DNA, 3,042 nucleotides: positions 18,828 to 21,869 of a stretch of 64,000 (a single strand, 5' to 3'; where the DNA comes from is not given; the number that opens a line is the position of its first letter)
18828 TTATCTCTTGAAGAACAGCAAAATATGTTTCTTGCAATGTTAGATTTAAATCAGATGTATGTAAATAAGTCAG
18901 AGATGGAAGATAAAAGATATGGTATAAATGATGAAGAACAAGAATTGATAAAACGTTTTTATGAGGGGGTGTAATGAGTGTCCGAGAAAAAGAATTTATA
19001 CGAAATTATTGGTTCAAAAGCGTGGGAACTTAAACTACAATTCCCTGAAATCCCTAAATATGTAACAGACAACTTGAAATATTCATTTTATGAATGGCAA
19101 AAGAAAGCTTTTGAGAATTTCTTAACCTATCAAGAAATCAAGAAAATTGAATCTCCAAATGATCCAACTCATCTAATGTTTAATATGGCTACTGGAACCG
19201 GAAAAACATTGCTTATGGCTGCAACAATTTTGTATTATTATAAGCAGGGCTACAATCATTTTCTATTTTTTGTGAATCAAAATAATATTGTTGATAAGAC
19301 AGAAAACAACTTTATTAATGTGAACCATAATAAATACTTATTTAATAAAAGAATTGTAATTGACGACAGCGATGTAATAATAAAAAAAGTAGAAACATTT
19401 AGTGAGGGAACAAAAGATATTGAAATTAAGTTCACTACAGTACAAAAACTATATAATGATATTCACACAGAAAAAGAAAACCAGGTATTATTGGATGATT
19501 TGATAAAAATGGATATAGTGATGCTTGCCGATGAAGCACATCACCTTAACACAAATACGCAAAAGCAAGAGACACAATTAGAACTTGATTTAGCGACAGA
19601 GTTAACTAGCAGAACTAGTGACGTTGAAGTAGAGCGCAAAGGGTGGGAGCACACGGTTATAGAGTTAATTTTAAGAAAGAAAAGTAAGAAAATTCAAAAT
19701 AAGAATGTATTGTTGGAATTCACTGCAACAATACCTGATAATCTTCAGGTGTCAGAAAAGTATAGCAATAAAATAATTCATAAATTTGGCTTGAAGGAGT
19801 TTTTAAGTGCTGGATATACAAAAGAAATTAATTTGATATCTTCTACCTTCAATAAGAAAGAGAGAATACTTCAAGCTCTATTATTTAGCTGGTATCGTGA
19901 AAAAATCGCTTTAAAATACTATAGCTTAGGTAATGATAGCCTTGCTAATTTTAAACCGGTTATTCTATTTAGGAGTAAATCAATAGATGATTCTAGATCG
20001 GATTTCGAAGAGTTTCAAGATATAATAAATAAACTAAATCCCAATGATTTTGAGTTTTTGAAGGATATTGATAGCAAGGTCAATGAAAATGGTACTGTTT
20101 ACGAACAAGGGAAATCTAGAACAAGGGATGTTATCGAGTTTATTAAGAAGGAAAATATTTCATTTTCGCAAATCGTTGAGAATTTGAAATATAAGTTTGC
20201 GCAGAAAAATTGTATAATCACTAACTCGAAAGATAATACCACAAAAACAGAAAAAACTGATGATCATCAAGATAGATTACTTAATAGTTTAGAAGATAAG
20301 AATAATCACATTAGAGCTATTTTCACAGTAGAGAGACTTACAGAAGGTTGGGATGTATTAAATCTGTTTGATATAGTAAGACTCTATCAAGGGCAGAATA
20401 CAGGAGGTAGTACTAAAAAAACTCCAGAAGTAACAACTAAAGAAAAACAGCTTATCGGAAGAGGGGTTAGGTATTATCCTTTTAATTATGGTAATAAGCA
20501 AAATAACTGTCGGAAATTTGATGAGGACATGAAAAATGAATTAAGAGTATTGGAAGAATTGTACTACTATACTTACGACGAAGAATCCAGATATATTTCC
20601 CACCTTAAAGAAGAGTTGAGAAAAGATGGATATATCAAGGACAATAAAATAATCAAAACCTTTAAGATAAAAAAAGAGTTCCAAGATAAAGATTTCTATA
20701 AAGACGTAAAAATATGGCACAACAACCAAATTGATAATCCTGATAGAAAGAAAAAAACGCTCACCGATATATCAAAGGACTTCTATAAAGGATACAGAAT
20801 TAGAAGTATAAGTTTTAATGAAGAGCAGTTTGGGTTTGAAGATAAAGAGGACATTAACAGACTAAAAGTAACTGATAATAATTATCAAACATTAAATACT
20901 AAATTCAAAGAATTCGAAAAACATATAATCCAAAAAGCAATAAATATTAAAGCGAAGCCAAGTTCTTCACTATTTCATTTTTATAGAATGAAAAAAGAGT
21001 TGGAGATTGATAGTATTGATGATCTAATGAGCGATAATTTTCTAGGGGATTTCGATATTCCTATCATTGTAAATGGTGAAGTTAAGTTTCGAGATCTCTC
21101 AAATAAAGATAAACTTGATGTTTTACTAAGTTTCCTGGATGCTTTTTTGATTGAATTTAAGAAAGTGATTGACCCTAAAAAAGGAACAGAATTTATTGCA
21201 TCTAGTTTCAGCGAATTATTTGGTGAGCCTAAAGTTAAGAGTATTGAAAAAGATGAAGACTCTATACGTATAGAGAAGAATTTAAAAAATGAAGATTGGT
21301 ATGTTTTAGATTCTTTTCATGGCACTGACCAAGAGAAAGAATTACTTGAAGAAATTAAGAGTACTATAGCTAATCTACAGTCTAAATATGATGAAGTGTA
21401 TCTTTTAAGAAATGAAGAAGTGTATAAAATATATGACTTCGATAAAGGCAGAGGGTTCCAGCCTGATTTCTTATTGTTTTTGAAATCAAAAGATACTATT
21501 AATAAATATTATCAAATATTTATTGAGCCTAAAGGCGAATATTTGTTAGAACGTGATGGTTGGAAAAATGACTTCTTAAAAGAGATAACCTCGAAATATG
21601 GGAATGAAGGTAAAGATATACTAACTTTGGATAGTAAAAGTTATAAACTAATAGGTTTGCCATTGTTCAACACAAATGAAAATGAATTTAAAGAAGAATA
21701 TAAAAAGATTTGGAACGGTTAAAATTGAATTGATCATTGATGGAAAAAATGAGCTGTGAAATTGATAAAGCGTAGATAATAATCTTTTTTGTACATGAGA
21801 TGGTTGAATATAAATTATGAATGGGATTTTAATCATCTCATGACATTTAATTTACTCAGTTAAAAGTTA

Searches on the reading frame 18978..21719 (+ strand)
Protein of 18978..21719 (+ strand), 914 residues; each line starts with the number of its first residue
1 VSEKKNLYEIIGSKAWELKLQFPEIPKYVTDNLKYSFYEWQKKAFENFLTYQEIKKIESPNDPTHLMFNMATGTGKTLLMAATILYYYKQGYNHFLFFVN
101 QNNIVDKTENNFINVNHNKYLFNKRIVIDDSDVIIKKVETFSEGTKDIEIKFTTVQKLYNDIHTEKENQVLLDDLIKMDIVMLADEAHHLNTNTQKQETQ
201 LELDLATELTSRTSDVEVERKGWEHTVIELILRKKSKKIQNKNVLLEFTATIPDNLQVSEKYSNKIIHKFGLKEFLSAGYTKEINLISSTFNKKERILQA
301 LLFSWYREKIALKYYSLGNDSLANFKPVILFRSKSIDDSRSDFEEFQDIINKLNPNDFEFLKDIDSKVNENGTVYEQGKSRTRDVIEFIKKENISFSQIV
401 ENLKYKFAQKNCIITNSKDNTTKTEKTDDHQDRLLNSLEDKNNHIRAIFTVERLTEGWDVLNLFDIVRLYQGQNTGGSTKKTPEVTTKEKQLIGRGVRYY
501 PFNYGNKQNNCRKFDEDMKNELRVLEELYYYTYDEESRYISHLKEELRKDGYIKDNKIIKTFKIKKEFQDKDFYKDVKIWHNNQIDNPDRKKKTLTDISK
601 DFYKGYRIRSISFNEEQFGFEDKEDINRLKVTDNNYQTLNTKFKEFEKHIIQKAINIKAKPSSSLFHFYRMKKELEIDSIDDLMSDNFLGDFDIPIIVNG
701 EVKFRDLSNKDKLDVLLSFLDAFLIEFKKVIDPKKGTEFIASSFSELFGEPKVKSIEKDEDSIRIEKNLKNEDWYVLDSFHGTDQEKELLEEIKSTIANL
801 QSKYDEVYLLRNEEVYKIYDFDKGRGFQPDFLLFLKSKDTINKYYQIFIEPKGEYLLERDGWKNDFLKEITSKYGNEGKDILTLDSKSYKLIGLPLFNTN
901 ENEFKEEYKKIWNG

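Call 64: search_protein_families(library=pfam, proteins=[window:18978-21719:+])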
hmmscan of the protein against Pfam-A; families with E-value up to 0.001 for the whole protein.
window:18978-21719:+ (914 aa): 2 families
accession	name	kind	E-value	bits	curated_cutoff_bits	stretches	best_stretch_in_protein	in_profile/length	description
PF04851.21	ResIII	-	1.5e-26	93.7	22.5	1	35-253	2-163/164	Type III restriction enzyme, res subunit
PF00270.35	DEAD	-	2e-05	24.8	26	1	64-202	15-141/167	DEAD/DEAH box helicase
